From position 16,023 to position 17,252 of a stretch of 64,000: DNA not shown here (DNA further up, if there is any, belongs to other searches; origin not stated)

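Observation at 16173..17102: Signal peptidase I (S26) homolog with both catalytic dyad residues replaced by Gly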

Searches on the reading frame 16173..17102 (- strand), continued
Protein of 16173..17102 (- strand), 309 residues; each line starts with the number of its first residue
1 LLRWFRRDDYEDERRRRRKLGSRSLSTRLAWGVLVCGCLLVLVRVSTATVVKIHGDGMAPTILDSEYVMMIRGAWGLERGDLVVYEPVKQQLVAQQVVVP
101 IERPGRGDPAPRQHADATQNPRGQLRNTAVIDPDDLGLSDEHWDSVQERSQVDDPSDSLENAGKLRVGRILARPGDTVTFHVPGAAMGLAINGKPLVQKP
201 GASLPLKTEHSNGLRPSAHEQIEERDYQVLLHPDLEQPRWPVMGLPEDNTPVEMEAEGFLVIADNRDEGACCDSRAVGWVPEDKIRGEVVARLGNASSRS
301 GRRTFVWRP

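Call 30: find_encoding_contigs(protein=P0015, flank=10000, max_places=2)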
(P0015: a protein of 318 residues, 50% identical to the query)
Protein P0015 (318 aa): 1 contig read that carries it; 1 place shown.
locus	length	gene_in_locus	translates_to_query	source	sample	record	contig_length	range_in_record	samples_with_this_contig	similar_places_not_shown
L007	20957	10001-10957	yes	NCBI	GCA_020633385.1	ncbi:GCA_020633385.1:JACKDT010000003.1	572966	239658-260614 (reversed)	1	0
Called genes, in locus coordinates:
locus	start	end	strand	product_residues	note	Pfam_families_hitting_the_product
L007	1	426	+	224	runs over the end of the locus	-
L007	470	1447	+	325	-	-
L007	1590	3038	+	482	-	PF19864:Radical_SAM_N2, PF04055:Radical_SAM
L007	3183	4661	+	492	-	PF03734:YkuD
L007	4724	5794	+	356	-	-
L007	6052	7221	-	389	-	PF01168:Ala_racemase_N, PF00842:Ala_racemase_C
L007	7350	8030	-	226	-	PF00027:cNMP_binding, PF13545:HTH_Crp_2, PF00325:Crp (faint)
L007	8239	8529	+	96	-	PF02597:ThiS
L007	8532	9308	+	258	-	PF05690:ThiG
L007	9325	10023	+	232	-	PF02581:TMP-TENI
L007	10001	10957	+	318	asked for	PF10502:Peptidase_S26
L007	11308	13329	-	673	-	PF01436:NHL (faint), PF08450:SGL (faint), PF24684:Vgb_lyase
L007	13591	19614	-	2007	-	-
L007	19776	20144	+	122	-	-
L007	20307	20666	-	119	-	-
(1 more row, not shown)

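Call 31: search_protein_representatives(alignment_id=A1)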
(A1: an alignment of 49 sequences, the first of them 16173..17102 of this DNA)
Query: 49 sequences, 317 profile positions. Proteins with E-value up to 0.001 (for the whole library): 4134; up to 1e-10: 62; up to 1e-30: 31. The best 150 are listed.
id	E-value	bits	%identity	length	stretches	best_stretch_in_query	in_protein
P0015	3.9e-128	443.3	-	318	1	6-317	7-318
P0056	3.8e-124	430.2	-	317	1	4-317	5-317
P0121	1.3e-123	428.4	-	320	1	3-317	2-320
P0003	6.1e-117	406.5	-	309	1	2-317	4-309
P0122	6.8e-113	393.2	-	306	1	11-317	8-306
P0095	4.4e-110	384.0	-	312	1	14-317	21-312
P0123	2.2e-104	365.3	-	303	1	17-315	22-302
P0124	3.1e-101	354.9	-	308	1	3-317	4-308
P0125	7.2e-98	343.9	-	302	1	3-317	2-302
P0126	1.3e-96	339.8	-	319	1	10-317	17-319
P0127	1.1e-93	330.1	-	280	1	38-317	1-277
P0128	2.5e-93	329.0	-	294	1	37-312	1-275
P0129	4.7e-92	324.8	-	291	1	4-304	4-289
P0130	7.6e-90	317.5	-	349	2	7-201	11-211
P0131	5.7e-89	314.6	-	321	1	4-317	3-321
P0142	4.4e-50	186.9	-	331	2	24-181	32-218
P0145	1.3e-36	142.6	-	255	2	32-189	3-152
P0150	8.1e-28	113.7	-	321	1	17-300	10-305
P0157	7.9e-13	64.5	-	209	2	151-312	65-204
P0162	4.1e-12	62.1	-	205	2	152-316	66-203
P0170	2.7e-11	59.4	-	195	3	19-84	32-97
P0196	6.8e-10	54.8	-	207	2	159-302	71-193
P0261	7.0e-09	51.5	-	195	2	158-293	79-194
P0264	7.3e-09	51.4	-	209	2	29-84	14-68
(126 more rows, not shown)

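Call 35: find_related_loci(query=A1, collection=genome_contigs, flank=6000)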
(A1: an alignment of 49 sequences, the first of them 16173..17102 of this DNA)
Query A1 (309 aa) in genome_contigs; peptide patterns used: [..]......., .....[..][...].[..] (x = any residue, [..] = any of these).
106 stretches matched a pattern; 65 encode a relative of the query (tblastn E <= 1e-3); 62 distinct loci.
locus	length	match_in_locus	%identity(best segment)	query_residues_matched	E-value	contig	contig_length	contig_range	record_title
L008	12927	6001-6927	84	1-309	4e-165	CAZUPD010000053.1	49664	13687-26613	MAG TPA_asm: uncultured Nannocystaceae bacterium isolate SRP334346_co1_110 genome assembly, contig: NODE_783_length_4966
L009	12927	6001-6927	52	1-298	8e-89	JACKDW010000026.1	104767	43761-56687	MAG: Myxococcales bacterium isolate HK-STAS-MYXO-17 HK-STAS-MYXO-17_26, whole genome shotgun sequence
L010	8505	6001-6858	50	25-309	3e-82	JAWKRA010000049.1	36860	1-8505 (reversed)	MAG: Nannocystaceae bacterium isolate ABC2.134 ABC2.134.fa-49, whole genome shotgun sequence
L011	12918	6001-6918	51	1-294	2e-81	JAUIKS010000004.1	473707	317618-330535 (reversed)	MAG: Polyangia bacterium isolate Co_bin.371 NODE_139_length_473707_cov_2.400671, whole genome shotgun sequence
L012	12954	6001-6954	49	1-309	5e-78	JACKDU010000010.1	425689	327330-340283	MAG: Myxococcales bacterium isolate HK-STAS-MYXO-15 HK-STAS-MYXO-15_10, whole genome shotgun sequence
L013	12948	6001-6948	49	1-309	3e-75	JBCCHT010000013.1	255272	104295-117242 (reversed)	MAG: Myxococcota bacterium isolate P01_B01_bin.73 k141_1325673_length_255272_cov_24.1533, whole genome shotgun sequence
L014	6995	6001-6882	49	1-295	7e-75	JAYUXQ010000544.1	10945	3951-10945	MAG: Nannocystis sp. isolate GL133_UP_concoct_53 GL133_UP_concoct_53_543, whole genome shotgun sequence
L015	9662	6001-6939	44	6-309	7e-72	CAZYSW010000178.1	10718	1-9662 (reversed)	MAG TPA_asm: uncultured Nannocystaceae bacterium isolate SRP268622_co1_44 genome assembly, contig: NODE_14684_length_107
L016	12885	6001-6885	45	5-309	7e-71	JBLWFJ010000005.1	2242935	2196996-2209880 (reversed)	Nannocystaceae bacterium ST9 contig_2_pilon, whole genome shotgun sequence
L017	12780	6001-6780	51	23-296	1e-70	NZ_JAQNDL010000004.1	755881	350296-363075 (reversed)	Nannocystis bainbridge strain BB15-2 000003Farrow, whole genome shotgun sequence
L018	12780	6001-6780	50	23-296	3e-70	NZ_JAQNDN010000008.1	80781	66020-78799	Nannocystis radixulma strain NCELM 000022Farrow, whole genome shotgun sequence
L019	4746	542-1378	46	4-298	2e-70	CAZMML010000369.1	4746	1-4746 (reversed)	MAG TPA_asm: uncultured Nannocystis sp. isolate binchicken_co118_275 genome assembly, contig: NODE_26102_length_4746_cov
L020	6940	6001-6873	46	5-295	7e-71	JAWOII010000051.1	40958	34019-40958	MAG: Enhygromyxa sp. isolate CWP5-2.bin.157 k191_3047160, whole genome shotgun sequence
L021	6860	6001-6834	47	21-293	9e-69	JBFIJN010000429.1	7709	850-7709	MAG: Nannocystaceae bacterium isolate Mix_sand11.2021.09.Z.87 k141_2056804_length_7709_cov_13.1867, whole genome shotgun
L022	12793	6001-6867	45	6-295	1e-68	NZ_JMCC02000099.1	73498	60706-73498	Enhygromyxa salina strain DSM 15201 ES-Contig_99, whole genome shotgun sequence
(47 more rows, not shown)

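Call 42: find_homologous_proteins(query=P0261, max_evalue=0.00001)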
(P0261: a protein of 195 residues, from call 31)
Query P0261 (195 aa): 3056 proteins with E <= 0.00001 among 5270 candidates; the best 120 are listed.
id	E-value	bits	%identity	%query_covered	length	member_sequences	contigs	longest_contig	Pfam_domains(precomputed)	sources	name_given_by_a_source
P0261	6.4e-125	433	100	100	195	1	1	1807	PF10502.15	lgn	-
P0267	5.2e-47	178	51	87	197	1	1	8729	PF10502.15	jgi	jgi:signal peptidase I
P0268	2.7e-45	173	48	99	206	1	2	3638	PF10502.15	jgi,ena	jgi:signal peptidase I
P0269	2.6e-44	170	50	95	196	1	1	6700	PF10502.15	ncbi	-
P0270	1.9e-43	167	49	84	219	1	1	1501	PF10502.15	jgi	jgi:signal peptidase I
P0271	1.8e-42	164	46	93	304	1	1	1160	PF10502.15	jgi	jgi:signal peptidase I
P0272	1.4e-41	161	45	91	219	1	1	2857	PF10502.15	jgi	jgi:signal peptidase I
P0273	1.7e-41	160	48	84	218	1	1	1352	PF10502.15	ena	-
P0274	1.9e-41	160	48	96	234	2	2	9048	PF10502.15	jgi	-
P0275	4.7e-39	153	48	94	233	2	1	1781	PF10502.15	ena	-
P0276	1.7e-38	151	48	94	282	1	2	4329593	PF10502.15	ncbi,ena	-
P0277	3.2e-38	150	46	95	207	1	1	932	PF10502.15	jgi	jgi:signal peptidase I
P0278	6.2e-38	149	49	94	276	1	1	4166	PF10502.15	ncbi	-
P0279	1.7e-37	147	50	85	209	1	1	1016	PF00717.29,PF10502.15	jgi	jgi:signal peptidase I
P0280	2.3e-37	147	49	91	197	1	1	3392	PF10502.15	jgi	jgi:signal peptidase I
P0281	4.0e-37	146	42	96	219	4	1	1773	PF10502.15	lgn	-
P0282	6.4e-37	146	45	94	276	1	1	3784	PF10502.15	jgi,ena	-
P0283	9.5e-37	145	45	96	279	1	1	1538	PF10502.15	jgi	jgi:signal peptidase I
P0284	9.8e-37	145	42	95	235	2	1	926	PF10502.15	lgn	-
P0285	1.2e-36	145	44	84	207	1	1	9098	PF10502.15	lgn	-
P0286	3.7e-36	143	47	83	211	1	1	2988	PF10502.15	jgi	jgi:signal peptidase I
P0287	4.3e-36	143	50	84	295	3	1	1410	PF10502.15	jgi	jgi:signal peptidase I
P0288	6.3e-36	142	44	96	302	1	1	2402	PF10502.15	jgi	-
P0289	1.0e-35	142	44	94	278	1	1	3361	PF10502.15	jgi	-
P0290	1.2e-35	141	43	97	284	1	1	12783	PF10502.15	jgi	jgi:signal peptidase I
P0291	2.6e-35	140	47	85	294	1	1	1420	PF10502.15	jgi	jgi:signal peptidase I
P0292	4.0e-35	140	43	96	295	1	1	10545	PF10502.15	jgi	jgi:signal peptidase I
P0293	6.1e-35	139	45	94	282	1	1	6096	PF10502.15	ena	-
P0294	8.3e-35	139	46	91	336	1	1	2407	PF04893.23,PF10502.15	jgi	jgi:signal peptidase I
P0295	1.1e-34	138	44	94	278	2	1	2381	PF10502.15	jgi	jgi:signal peptidase I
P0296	2.4e-34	137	40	97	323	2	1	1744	PF10502.15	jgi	jgi:signal peptidase I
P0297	2.6e-34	137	48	83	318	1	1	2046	PF10502.15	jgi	jgi:signal peptidase I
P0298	2.7e-34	137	46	95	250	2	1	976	PF10502.15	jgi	jgi:signal peptidase I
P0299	5.5e-34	136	38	92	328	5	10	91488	PF10502.15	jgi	jgi:signal peptidase I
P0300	7.2e-34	136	43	94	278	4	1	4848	PF10502.15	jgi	jgi:signal peptidase I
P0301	1.6e-33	134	43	85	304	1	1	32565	PF10502.15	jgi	jgi:signal peptidase I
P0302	1.7e-33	134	45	83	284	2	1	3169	PF10502.15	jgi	jgi:signal peptidase I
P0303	1.9e-33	134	43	94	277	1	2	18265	PF10502.15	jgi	jgi:signal peptidase I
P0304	2.1e-33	134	44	94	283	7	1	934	PF10502.15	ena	-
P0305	2.1e-33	134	43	94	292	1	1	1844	PF10502.15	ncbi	-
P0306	2.1e-33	134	45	95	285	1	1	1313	PF10502.15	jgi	jgi:signal peptidase I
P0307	4.1e-33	133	42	94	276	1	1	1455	PF10502.15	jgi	jgi:signal peptidase I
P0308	4.6e-33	133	38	92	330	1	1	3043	PF10502.15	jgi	jgi:signal peptidase I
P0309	4.8e-33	133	46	92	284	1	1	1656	PF10502.15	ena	-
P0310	5.3e-33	133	40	96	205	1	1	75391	PF10502.15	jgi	jgi:signal peptidase I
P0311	6.9e-33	132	45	87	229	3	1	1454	PF10502.15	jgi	jgi:signal peptidase I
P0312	8.7e-33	132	45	95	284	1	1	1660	PF10502.15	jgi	jgi:signal peptidase I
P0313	1.0e-32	132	43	98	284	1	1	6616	PF10502.15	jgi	jgi:signal peptidase I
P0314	1.6e-32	131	47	85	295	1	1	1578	PF10502.15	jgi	jgi:signal peptidase I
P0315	2.0e-32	131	44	94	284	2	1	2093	PF10502.15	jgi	jgi:signal peptidase I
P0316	2.4e-32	131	46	85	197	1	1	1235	PF10502.15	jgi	jgi:signal peptidase I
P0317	3.3e-32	130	44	93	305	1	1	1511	PF10502.15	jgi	jgi:signal peptidase I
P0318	3.6e-32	130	40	93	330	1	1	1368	PF10502.15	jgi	-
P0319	4.2e-32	130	45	92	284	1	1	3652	PF10502.15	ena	-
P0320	4.5e-32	130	45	92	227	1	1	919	PF10502.15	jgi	-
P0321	4.6e-32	130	40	90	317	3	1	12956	PF10502.15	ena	-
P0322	1.1e-31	129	40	94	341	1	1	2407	PF10502.15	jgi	jgi:signal peptidase I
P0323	1.1e-31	128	45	89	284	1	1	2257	PF10502.15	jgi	jgi:signal peptidase I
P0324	1.2e-31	128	38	88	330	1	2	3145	PF10502.15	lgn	-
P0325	1.4e-31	128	37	87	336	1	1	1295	PF10502.15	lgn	-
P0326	1.8e-31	128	33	97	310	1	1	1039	PF10502.15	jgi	jgi:signal peptidase I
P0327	4.8e-31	126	43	95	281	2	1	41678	PF10502.15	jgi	-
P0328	7.1e-31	126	40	98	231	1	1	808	PF10502.15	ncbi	-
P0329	1.0e-30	125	45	90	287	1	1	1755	PF10502.15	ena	-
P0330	1.5e-30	125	44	85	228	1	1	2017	PF10502.15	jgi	jgi:signal peptidase I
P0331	2.2e-30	124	44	97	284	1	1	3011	PF10502.15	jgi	-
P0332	2.3e-30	124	39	93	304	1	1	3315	PF00717.29,PF10502.15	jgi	jgi:signal peptidase I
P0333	3.9e-30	123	49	84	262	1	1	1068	PF10502.15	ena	-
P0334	4.3e-30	123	40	92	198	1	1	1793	PF10502.15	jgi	jgi:signal peptidase I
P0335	4.6e-30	123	34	85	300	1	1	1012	PF10502.15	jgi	jgi:signal peptidase I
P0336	1.0e-29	122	43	85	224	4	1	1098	PF10502.15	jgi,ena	-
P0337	1.2e-29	122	41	97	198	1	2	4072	PF10502.15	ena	-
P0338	1.3e-29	122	42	92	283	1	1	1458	PF10502.15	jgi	jgi:signal peptidase I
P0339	1.7e-29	121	38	94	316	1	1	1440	PF10502.15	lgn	-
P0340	2.0e-29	121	47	83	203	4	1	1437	PF10502.15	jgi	jgi:signal peptidase I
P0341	2.4e-29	121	41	97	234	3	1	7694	PF10502.15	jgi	jgi:signal peptidase I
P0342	3.9e-29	120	42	87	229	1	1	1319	PF10502.15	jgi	jgi:signal peptidase I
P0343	4.5e-29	120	36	94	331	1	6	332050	PF10502.15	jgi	jgi:signal peptidase I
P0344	6.5e-29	119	40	85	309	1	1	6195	PF10502.15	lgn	-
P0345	8.3e-29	119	44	85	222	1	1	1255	PF10502.15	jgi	jgi:signal peptidase I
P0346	9.9e-29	119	42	85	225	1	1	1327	PF10502.15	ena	-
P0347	1.9e-28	118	43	85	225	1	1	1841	PF10502.15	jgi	jgi:signal peptidase I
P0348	1.9e-28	118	46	83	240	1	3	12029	PF10502.15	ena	-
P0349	2.5e-28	118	43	85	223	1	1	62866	PF10502.15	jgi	jgi:signal peptidase I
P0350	3.0e-28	117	52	68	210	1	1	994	PF10502.15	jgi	jgi:signal peptidase I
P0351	3.3e-28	117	41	97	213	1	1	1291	PF00717.29,PF10502.15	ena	-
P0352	3.6e-28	117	47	79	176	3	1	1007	PF10502.15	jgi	jgi:signal peptidase I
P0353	3.9e-28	117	42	96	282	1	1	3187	PF10502.15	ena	-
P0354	5.6e-28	116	41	93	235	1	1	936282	PF10502.15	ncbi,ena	-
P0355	7.8e-28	116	36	99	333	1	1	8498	PF10502.15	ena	-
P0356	7.9e-28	116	41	85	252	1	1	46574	PF10502.15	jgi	jgi:signal peptidase I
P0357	9.5e-28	116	40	92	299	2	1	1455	PF10502.15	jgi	jgi:signal peptidase I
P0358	1.2e-27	115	41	88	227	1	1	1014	PF10502.15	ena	-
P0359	1.5e-27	115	37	95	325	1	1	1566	PF10502.15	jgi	jgi:signal peptidase I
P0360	1.6e-27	115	40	84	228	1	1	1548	PF10502.15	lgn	-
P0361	2.6e-27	114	37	97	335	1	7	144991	PF10502.15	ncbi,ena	-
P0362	2.6e-27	114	33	97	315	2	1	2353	PF10502.15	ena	-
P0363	5.4e-27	113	41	98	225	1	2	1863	PF10502.15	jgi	jgi:signal peptidase I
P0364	6.0e-27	113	41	87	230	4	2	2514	PF10502.15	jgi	jgi:signal peptidase I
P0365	1.1e-26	112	41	96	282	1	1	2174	PF10502.15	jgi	jgi:signal peptidase I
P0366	1.1e-26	112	43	85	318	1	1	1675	PF10502.15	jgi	jgi:signal peptidase I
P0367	1.8e-26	111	41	85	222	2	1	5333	PF10502.15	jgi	jgi:signal peptidase I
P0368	3.1e-26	111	38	97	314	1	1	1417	PF10502.15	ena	-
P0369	3.5e-26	111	32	91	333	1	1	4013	PF10502.15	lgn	-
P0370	4.0e-26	110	40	85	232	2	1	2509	PF10502.15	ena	-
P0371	5.5e-26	110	38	93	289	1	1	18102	PF10502.15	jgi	jgi:signal peptidase I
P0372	7.9e-26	109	41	87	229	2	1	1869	PF10502.15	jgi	jgi:signal peptidase I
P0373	1.2e-25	109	40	92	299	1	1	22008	PF10502.15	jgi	jgi:signal peptidase I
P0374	1.4e-25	109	45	87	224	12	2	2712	PF10502.15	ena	-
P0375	1.6e-25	108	43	87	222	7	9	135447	PF10502.15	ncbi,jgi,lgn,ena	-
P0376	1.7e-25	108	40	89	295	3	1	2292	PF10502.15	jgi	-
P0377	2.0e-25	108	36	95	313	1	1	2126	PF10502.15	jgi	-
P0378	3.5e-25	107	43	83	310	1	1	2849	PF10502.15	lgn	-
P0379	4.1e-25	107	38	93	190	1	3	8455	PF10502.15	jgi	jgi:signal peptidase I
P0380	6.9e-25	106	40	94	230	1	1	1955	PF10502.15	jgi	jgi:signal peptidase I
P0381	7.6e-25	106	37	93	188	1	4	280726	PF10502.15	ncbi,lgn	-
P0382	8.9e-25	106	42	84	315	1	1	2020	PF10502.15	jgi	jgi:signal peptidase I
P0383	1.0e-24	106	37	85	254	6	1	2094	PF10502.15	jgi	jgi:signal peptidase I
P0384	1.2e-24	106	37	84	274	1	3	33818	PF10502.15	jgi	jgi:signal peptidase I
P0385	1.3e-24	105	42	93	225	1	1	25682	PF10502.15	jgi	jgi:signal peptidase I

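Call 43: list_cluster_members(proteins=[P0001, P0269, P0276, P0278, P0305, P0328, P0354, P0361, P0375, P0381])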
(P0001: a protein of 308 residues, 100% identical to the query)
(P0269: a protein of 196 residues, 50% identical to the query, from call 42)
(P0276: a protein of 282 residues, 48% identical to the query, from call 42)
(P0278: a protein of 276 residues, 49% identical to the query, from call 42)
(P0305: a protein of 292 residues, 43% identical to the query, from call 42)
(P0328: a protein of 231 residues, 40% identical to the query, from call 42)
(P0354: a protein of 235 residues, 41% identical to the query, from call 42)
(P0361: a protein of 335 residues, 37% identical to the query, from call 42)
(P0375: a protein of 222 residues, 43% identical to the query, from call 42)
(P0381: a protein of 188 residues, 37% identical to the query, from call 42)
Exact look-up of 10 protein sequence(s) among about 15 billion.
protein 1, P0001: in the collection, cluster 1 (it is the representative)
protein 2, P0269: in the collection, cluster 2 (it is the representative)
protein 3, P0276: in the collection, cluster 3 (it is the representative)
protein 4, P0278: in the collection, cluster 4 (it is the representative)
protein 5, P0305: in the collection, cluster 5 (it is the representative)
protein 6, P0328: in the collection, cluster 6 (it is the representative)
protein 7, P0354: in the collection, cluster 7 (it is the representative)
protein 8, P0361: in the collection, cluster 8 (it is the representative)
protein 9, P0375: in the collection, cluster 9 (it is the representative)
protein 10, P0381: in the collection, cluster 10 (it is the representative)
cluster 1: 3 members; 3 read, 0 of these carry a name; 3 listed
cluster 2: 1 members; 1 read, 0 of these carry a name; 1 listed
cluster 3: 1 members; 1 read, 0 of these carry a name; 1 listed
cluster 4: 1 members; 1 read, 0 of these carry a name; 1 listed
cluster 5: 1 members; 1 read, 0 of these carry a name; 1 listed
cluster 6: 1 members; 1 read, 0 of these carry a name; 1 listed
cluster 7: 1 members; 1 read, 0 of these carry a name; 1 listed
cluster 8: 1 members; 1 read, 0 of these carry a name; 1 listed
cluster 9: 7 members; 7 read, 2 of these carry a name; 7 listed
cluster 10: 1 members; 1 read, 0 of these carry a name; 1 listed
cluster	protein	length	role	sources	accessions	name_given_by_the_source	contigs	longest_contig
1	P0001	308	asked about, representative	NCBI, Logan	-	-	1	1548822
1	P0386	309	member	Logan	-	-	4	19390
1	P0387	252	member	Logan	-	-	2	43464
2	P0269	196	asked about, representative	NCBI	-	-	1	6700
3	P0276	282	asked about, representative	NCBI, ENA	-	-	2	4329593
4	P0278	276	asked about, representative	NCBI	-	-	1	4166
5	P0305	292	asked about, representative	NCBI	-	-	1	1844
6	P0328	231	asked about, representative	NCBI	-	-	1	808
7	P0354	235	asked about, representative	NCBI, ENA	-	-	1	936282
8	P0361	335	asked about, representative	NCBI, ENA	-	-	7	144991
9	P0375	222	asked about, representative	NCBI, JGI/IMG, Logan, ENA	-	-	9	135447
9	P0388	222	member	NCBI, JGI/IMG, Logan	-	signal peptidase I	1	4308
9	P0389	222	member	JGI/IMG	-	signal peptidase I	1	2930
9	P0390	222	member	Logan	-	-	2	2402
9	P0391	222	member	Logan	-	-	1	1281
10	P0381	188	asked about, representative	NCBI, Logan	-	-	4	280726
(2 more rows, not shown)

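Call 44: find_encoding_contigs(protein=P0276, flank=3000, max_places=2)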
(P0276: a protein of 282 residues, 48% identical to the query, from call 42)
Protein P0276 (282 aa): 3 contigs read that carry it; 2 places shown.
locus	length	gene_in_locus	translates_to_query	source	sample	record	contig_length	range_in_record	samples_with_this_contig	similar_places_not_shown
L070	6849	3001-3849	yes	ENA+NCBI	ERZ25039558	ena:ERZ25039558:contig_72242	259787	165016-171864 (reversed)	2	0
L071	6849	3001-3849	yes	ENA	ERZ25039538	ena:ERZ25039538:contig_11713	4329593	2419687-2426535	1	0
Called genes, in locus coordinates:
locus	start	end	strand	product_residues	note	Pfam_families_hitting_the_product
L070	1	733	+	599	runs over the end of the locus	PF01807:Zn_ribbon_DnaG, PF08275:DNAG_N, PF01751:Toprim, PF13155:Toprim_2, PF13662:Toprim_4, PF10410:DnaB_bind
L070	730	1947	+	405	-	-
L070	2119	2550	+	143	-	PF04539:Sigma70_r3, PF04545:Sigma70_r4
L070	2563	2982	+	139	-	-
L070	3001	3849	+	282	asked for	PF10502:Peptidase_S26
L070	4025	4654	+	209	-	-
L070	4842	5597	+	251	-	PF02591:Zn_ribbon_9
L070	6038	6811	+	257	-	PF03372:Exo_endo_phos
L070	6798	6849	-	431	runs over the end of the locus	PF00557:Peptidase_M24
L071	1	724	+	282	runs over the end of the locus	-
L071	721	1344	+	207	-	PF03979:Sigma70_r1_1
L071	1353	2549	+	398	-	PF04546:Sigma70_ner (weak), PF04542:Sigma70_r2, PF04539:Sigma70_r3, PF04545:Sigma70_r4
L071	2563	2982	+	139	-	-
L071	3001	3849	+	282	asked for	PF10502:Peptidase_S26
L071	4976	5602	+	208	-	PF02591:Zn_ribbon_9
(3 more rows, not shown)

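Call 45: find_encoding_contigs(protein=P0354, flank=3000, max_places=2)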
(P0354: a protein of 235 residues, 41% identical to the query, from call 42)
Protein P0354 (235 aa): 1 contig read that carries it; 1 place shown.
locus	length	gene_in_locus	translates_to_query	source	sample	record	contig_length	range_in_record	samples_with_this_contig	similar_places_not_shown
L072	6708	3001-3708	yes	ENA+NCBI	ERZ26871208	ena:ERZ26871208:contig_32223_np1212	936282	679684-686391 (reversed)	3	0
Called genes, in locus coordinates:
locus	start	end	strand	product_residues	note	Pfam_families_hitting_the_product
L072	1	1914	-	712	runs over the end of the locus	PF22020:RlmL_1st, PF02926:THUMP, PF01170:UPF0020, PF05175:MTS (faint), PF13847:Methyltransf_31 (faint), PF13649:Methyltransf_25 (faint), PF10672:Methyltrans_SAM, PF03602:Cons_hypoth95 (weak), +1 more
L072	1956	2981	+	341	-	PF00248:Aldo_ket_red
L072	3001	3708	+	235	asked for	PF10502:Peptidase_S26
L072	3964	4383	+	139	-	PF04134:DCC1-like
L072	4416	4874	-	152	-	-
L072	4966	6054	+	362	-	PF00520:Ion_trans (weak), PF07885:Ion_trans_2, PF02254:TrkA_N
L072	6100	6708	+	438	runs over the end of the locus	PF13432:TPR_16 (faint), PF13431:TPR_17 (faint)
